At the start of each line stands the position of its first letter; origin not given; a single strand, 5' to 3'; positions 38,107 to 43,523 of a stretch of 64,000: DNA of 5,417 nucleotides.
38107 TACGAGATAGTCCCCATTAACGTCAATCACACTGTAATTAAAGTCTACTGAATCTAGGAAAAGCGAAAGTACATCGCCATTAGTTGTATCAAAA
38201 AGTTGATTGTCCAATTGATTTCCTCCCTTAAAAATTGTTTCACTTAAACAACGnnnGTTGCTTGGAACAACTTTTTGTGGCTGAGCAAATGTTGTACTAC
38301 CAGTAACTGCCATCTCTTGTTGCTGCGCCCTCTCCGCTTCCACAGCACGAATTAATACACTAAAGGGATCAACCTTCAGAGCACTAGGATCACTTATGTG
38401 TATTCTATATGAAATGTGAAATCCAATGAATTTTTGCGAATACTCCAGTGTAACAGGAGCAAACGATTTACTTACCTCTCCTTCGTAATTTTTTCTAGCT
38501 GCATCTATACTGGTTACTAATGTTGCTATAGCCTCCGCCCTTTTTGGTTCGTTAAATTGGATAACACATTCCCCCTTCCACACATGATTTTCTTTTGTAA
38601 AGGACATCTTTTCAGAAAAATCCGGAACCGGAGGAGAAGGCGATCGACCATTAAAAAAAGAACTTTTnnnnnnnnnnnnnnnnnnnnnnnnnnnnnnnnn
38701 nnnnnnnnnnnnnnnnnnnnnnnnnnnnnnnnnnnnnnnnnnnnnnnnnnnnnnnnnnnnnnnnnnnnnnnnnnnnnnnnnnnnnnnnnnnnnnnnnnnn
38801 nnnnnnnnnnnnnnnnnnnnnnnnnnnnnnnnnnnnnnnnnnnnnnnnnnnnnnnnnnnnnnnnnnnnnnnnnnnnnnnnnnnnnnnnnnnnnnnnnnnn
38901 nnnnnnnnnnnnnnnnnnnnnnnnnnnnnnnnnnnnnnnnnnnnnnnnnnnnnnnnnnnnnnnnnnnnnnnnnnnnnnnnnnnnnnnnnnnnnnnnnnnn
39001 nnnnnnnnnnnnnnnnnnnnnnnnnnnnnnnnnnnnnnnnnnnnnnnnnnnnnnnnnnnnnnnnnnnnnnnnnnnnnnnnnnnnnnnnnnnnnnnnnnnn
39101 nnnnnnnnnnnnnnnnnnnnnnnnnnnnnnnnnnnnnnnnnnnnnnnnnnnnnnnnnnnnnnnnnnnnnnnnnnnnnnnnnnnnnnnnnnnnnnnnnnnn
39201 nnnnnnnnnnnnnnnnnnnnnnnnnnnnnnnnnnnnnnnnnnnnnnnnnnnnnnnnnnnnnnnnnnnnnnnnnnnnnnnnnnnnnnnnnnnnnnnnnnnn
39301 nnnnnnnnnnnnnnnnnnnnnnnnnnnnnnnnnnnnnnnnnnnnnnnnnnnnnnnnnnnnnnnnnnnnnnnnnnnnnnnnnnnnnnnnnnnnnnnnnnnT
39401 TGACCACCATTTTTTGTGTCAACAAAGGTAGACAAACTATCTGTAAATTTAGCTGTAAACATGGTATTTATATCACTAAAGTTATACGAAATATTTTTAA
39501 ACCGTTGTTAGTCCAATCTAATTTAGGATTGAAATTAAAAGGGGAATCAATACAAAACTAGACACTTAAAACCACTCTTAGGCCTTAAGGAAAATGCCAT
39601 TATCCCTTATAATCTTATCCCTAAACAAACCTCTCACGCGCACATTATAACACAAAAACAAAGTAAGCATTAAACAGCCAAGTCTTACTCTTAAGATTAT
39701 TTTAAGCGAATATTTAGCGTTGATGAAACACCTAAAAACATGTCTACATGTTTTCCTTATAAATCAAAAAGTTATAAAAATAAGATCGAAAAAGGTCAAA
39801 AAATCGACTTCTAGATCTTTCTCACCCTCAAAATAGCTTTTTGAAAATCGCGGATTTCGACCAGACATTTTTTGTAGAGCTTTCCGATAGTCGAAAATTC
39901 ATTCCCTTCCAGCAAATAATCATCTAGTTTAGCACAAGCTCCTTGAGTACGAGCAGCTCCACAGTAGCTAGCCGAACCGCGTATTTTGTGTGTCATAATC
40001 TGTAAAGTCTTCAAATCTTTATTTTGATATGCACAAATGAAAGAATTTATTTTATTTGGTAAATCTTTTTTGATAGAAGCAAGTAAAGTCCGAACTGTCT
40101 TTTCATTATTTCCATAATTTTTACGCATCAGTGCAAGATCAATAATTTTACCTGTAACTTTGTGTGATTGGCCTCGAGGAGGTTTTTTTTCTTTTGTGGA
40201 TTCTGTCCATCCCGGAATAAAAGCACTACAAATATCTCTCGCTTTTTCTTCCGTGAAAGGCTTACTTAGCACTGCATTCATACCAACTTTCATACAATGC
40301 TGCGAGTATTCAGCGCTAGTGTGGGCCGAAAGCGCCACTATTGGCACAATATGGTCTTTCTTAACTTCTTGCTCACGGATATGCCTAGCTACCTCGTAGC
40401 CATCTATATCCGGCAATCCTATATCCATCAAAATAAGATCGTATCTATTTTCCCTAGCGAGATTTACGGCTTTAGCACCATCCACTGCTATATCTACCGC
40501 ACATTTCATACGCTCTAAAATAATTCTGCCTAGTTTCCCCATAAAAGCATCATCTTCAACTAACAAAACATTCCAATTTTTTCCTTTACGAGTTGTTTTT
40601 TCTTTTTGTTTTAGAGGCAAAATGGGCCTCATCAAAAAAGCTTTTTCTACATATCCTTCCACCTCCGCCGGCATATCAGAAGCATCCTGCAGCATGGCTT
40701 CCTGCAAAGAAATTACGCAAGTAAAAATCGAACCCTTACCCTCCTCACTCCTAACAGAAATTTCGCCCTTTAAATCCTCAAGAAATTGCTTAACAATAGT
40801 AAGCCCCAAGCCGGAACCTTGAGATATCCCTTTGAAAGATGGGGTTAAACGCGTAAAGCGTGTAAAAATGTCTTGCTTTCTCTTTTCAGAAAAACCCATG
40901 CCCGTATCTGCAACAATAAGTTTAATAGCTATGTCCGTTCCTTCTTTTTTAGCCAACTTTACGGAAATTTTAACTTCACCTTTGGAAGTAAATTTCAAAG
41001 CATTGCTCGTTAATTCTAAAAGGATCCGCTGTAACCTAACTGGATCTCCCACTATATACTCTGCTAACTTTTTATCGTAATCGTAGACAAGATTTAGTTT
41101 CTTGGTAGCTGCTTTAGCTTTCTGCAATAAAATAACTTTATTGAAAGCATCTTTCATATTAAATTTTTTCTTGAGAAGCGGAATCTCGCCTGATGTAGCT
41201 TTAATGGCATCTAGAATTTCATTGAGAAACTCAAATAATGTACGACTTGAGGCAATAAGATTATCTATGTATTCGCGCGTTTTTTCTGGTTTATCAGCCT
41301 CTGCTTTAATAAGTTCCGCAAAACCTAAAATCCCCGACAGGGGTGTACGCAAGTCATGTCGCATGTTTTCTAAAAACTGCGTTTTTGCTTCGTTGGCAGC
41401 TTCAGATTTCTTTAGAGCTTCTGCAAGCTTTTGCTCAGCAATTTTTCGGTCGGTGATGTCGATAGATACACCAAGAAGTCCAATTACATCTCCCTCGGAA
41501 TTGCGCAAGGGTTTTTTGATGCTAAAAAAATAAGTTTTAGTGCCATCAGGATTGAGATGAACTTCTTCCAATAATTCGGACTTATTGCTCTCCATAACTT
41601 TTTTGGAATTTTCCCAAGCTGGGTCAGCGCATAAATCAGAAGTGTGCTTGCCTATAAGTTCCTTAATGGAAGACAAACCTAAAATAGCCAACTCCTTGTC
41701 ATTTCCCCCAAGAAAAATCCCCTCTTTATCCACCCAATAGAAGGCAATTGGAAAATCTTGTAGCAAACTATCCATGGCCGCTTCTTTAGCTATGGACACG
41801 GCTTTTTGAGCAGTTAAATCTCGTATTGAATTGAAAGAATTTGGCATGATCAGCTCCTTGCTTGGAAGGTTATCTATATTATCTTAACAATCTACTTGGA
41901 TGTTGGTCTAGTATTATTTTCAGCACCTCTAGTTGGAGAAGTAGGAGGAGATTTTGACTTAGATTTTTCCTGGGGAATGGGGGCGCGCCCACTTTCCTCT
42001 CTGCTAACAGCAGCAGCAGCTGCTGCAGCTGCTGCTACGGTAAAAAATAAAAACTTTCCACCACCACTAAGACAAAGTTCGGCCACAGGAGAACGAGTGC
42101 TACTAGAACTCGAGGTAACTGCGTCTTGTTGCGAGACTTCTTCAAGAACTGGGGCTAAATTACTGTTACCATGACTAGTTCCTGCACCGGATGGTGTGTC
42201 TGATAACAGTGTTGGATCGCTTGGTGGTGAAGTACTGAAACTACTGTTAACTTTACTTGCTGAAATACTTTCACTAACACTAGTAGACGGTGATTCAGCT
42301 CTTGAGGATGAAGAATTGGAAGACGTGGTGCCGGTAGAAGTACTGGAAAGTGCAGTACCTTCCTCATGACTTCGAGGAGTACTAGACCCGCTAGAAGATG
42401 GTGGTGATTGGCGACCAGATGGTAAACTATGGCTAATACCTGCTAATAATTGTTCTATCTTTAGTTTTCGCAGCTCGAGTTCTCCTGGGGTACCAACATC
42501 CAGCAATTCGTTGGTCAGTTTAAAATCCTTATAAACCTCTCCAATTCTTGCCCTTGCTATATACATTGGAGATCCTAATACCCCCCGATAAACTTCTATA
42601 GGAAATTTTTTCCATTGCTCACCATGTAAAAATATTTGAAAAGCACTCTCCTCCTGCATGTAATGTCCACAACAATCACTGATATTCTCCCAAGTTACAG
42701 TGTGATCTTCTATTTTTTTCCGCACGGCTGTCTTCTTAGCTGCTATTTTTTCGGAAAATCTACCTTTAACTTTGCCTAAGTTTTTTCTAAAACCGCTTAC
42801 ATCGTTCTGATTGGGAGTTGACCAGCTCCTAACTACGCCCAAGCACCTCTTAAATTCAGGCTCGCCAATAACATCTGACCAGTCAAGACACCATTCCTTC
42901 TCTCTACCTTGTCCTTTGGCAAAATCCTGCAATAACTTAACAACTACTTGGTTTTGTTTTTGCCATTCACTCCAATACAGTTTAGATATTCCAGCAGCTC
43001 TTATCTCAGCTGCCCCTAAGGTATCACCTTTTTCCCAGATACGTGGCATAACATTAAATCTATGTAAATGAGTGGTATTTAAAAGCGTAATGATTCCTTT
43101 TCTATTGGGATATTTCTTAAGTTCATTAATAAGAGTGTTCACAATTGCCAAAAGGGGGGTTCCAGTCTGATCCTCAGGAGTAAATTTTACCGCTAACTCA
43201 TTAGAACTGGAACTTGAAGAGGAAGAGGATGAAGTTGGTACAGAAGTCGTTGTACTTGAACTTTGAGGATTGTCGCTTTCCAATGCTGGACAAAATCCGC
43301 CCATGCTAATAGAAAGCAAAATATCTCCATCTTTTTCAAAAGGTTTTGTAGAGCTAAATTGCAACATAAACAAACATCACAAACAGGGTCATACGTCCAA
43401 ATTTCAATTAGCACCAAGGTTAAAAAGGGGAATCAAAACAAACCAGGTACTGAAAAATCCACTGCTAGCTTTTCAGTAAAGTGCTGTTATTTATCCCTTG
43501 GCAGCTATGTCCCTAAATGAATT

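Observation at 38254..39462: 402-aa ORF: XYP-type CDPS motif set, then a PxxP-rich linker and an unknown C-terminal domain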

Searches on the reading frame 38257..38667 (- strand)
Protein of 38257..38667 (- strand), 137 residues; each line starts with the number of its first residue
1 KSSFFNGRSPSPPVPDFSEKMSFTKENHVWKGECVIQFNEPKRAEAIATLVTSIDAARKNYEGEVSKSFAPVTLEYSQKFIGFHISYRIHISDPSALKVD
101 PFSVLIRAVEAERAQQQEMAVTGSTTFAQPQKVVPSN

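Call 42: search_solved_structures(query=A6, max_evalue=10, show_alignments=2)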
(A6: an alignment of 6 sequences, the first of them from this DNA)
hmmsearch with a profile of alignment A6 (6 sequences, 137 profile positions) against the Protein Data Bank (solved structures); distinct sequences matched with E-value up to 10: 2.
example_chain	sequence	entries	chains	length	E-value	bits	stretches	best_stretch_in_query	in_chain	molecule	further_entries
9ka1_A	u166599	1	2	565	0.03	17.4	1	26-79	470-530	Bicyclogermacrene synthase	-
6tdu_D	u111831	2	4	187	1.1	12.4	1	68-105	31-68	ATPTB6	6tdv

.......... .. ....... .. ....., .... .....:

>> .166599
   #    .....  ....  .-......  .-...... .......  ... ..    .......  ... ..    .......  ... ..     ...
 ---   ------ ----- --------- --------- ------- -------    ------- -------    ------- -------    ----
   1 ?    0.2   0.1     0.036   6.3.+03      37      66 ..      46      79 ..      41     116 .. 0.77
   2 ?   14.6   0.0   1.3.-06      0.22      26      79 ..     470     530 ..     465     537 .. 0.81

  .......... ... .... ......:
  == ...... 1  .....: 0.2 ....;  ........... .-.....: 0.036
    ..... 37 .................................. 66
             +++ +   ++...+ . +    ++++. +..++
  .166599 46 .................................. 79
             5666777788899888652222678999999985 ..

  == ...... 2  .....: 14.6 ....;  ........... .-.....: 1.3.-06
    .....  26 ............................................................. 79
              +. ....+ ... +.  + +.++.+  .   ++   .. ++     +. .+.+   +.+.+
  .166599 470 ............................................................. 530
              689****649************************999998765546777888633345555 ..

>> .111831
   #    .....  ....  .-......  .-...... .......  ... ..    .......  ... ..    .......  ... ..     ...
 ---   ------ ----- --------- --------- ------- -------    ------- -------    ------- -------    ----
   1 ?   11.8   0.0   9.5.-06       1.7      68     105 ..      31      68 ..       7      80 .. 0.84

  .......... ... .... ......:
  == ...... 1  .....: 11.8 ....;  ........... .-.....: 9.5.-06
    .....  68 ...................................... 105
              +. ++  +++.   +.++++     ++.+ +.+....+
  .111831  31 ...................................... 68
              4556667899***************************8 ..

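Call 58: predict_structure(alignment_id=A6)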
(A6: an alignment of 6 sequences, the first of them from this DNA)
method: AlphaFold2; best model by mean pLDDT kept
length: 137 residues; sequences in the alignment: 6
mean_pLDDT: 77.4   pTM: 0.63
mean pLDDT of the five models: 77.4, 77.3, 75.3, 74.6, 51.7
residues with pLDDT >= 90: 44; 70-90: 52; 50-70: 24; < 50: 17
segments of 3 or more residues with pLDDT < 50: 1-3, 6-9, 123-131
pLDDT, mean of each block of 10 residues (from residue 1): 47 63 89 89 89 92 77 91 91 86 89 74 49 51
secondary structure, 60 per line:
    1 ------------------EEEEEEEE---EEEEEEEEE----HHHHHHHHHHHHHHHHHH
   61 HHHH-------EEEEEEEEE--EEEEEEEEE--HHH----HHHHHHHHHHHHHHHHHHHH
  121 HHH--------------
elements in order: E19-26 E30-38 H43-64 E72-80 E83-91 H101-123
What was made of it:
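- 38299..38613 (-): C-terminal domain of unknown family, residues 284-388, with beta-beta-alpha-beta-beta-alpha order. Conserved motifs: NHVW, SYRI, PF..LI. AF2 on a 6-sequence alignment gives pLDDT 77 overall and 86-92 in the core (call 58).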

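Call 61: fold_search(model_id=the predicted structure, library=pdb)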
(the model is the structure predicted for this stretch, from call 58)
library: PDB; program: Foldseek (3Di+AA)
matches with E <= 10: 1089; with E <= 0.001: 0
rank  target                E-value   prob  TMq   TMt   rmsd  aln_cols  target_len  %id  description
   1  2p9u_D                4.5e-03  0.75  0.22  0.14  13.0       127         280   11  Crystal structure of bovine Arp2/3 complex co-crystallized with AMP-PNP and calcium (released 2007-05-29)
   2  2p9p_D                6.5e-03  0.75  0.23  0.15  12.9       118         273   12  Crystal Structure of bovine Arp2/3 complex co-crystallized with ADP (released 2007-05-29)
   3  2p9k_D                1.3e-02  0.54  0.21  0.13  13.0       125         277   11  Crystal structure of bovine Arp2/3 complex co-crystallized with ATP and crosslinked with glutaraldehyde (released 2007-05-29)
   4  2p9s_D                1.5e-02  0.51  0.21  0.13  13.0       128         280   10  Structure of bovine Arp2/3 complex co-crystallized with ATP/Mg2+ (released 2007-05-29)
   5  1tyq_D                1.6e-02  0.57  0.22  0.14  13.0       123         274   10  Crystal structure of Arp2/3 complex with bound ATP and calcium (released 2004-11-09)
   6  1u2v_D                1.6e-02  0.47  0.20  0.13  12.9       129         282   11  Crystal structure of Arp2/3 complex with bound ADP and calcium (released 2004-11-09)
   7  2p9n_D                1.9e-02  0.54  0.22  0.14  12.8       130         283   10  Crystal Structure of bovine Arp2/3 complex co-crystallized with ADP (released 2007-05-29)
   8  9c7o_A                2.1e-02  0.96  0.27  0.43   9.8        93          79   12  Crystal Structure of the Maize R ACT-like Domain (released 2025-10-08)
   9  8tah_D                2.1e-02  0.66  0.23  0.14  12.6       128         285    9  Cryo-EM structure of Cortactin-bound to Arp2/3 complex (released 2023-09-27)
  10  4bxi                  2.5e-02  0.94  0.26  0.25   7.7        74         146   11  Crystal structure of ATP binding domain of AgrC from Staphylococcus aureus (released 2014-06-04)
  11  3dxm_D                2.7e-02  0.38  0.20  0.13  13.0       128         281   11  Structure of Bos taurus Arp2/3 Complex with Bound Inhibitor CK0993548 (released 2009-07-28)
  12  2p9i_D                2.9e-02  0.38  0.21  0.13  12.7       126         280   11  Crystal Structure of bovine Arp2/3 Complex co-crystallized with ADP and crosslinked with gluteraldehyde (released 2007-05-29)
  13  8qmb_A                3.3e-02  0.69  0.24  0.07  10.7        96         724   11  Nucleant-assisted 2.0 A resolution structure of the Streptococcus pneumoniae topoisomerase IV-V18mer DNA complex with  (released 2024-10-02)
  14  7amv_A                3.3e-02  0.69  0.22  0.04   8.8        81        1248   12  Atomic structure of the poxvirus transcription pre-initiation complex in the initially melted state (released 2021-10-06)
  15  7old_SY               3.7e-02  0.35  0.22  0.24  14.8       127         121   16  Thermophilic eukaryotic 80S ribosome at pe/E (TI)-POST state (released 2022-01-26)
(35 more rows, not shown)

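Call 116: fold_search(model_id=the predicted structure, library=viral)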
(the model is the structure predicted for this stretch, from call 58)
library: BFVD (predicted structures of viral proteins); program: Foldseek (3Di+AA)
matches with E <= 10: 1251; with E <= 0.001: 0
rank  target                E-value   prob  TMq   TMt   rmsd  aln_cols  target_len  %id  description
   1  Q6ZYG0                1.2e-03  0.97  0.27  0.24  18.9       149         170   11  Uncharacterized protein [Pyrobaculum spherical virus (isolate United States/Yellowstone)]
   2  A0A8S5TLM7            6.9e-03  0.82  0.23  0.26  11.4       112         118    8  Cysteine protease [Podoviridae sp. ctS6V7]
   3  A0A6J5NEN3            8.8e-03  0.57  0.20  0.18  10.1        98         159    5  Uncharacterized protein [uncultured Caudovirales phage]
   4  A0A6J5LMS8            9.4e-03  0.47  0.18  0.16  11.8       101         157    8  Uncharacterized protein [uncultured Caudovirales phage]
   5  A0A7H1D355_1          1.1e-02  0.66  0.26  0.05  19.3       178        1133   11  RNA-directed RNA polymerase L [Thrips tabaci bunya-like virus 2]
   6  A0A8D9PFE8            1.1e-02  0.38  0.19  0.19  13.4       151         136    8  (no name in the UniProt tables at hand)
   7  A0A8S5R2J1            1.5e-02  0.47  0.18  0.26  11.9        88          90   14  Uncharacterized protein [Siphoviridae sp. ctj7g1]
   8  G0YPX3                1.9e-02  0.89  0.29  0.41   7.7        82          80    6  Gp24 [Erwinia phage vB_EamM-Y2]
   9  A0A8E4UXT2            2.0e-02  0.51  0.21  0.23  12.5       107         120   11  Uncharacterized protein [Maribacter phage Colly_1]
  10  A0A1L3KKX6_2          2.0e-02  0.35  0.21  0.05  13.5       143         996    9  (no name in the UniProt tables at hand)
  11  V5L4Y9                2.1e-02  0.35  0.23  0.20  17.1       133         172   15  (no name in the UniProt tables at hand)
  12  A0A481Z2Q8            2.4e-02  0.25  0.19  0.06  13.6       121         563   12  Regulator of chromosome condensation protein [Pithovirus LCPAC101]
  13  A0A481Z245            2.4e-02  0.21  0.17  0.08  16.0       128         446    8  Uncharacterized protein [Pithovirus LCPAC101]
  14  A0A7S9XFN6            2.7e-02  0.87  0.26  0.38   8.1        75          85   11  (no name in the UniProt tables at hand)
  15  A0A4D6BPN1            2.9e-02  0.82  0.25  0.04  10.6        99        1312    8  DNA-directed RNA polymerase 147 kDa polypeptide [Salmon gill poxvirus]
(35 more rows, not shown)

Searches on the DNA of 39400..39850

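Call 91: search_rna_families(source=window, start=39400, end=39850, threshold=evalue, max_evalue=1)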
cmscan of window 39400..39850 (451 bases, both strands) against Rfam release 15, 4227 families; matches with E-value up to 1: 0.
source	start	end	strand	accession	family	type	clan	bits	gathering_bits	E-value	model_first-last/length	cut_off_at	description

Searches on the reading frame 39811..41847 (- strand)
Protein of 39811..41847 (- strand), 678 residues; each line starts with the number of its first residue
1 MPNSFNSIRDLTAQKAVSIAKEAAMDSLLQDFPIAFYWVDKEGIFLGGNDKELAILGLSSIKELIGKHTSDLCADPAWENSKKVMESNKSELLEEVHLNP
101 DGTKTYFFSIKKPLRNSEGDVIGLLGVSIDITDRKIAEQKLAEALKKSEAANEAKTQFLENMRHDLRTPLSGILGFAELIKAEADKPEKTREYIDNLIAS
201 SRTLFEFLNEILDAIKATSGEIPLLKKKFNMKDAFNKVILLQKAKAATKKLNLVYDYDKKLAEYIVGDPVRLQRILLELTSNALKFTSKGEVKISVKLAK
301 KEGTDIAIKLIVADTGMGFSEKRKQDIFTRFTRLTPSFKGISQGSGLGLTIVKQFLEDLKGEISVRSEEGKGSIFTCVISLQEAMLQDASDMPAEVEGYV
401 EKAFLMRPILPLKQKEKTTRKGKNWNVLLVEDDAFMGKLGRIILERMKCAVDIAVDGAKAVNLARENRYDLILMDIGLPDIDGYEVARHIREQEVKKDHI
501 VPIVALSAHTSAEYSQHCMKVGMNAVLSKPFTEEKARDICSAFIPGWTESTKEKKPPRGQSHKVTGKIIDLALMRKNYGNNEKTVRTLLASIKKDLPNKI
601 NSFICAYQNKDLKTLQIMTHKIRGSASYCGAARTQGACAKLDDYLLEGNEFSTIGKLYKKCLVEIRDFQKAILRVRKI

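Call 3: search_protein_families(library=pfam, proteins=[window:39811-41847:-], max_evalue=1)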
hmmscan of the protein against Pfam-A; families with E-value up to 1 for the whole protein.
window:39811-41847:- (678 aa): 12 families
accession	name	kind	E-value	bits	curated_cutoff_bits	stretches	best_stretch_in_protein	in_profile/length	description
PF00072.30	Response_reg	-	3.7e-25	88.7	30.2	1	427-536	1-106/111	Response regulator receiver domain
PF02518.31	HATPase_c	-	2.2e-23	83.2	26.4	1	267-381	1-109/111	Histidine kinase-, DNA gyrase B-, and HSP90-like ATPase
PF00512.31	HisKA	-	9.9e-16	58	26.9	1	154-218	1-64/66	His Kinase A (phospho-acceptor) domain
PF08448.16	PAS_4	-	3e-08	34.3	23.1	1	32-135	4-109/110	PAS fold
PF13426.13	PAS_9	-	5e-08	33.6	27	1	38-133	5-103/103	PAS domain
PF00989.32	PAS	-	2.9e-07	30.9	22.6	1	25-131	3-113/113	PAS fold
PF01627.28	Hpt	-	5.5e-06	27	24.6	1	586-648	11-62/84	Hpt domain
PF13581.12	HATPase_c_2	-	0.0071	16.8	27.4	1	276-367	36-116/127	Histidine kinase-like ATPase domain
PF23198.2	PDE8A_N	-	0.025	14.9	29.6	1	445-540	31-124/147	PDE8A-like, N-terminal domain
PF02743.24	dCache_1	-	0.05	13.6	45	1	82-132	102-153/240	Cache domain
PF06050.19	HGD-D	-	0.054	13.5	28.4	1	130-200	111-180/342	2-hydroxyglutaryl-CoA dehydratase, D-component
PF20274.4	cREC_REC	-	0.19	12.9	27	1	451-510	15-76/88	Cyclic-phosphate processing Receiver domain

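Call 115: search_protein_families(library=padloc, proteins=[window:39811-41847:-], max_evalue=0.001)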
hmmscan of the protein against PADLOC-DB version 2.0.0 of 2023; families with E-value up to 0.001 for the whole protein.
window:39811-41847:- (678 aa): 0 families

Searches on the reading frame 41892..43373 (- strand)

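Call 3: search_protein_families(library=pfam, proteins=[window:41892-43373:-], max_evalue=1)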
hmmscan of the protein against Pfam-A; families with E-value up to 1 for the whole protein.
window:41892-43373:- (493 aa): 3 families
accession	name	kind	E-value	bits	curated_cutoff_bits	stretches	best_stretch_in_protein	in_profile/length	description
PF00428.24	Ribosomal_60s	-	0.049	14.6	28.1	1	417-471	22-70/88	60s Acidic ribosomal protein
PF05633.16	ROH1-like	-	0.2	11.1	21.5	0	303-374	154-219/384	Protein ROH1-like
PF17098.10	Wtap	-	0.28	11.5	35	1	54-85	70-101/155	WTAP/Mum2p family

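Call 4: search_protein_families(library=ncbifam, proteins=[window:41892-43373:-], max_evalue=1)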
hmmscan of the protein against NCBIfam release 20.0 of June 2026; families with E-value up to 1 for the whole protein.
window:41892-43373:- (493 aa): 0 families

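Call 115: search_protein_families(library=padloc, proteins=[window:41892-43373:-], max_evalue=0.001)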
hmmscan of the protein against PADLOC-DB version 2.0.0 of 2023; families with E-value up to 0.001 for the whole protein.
window:41892-43373:- (493 aa): 0 families
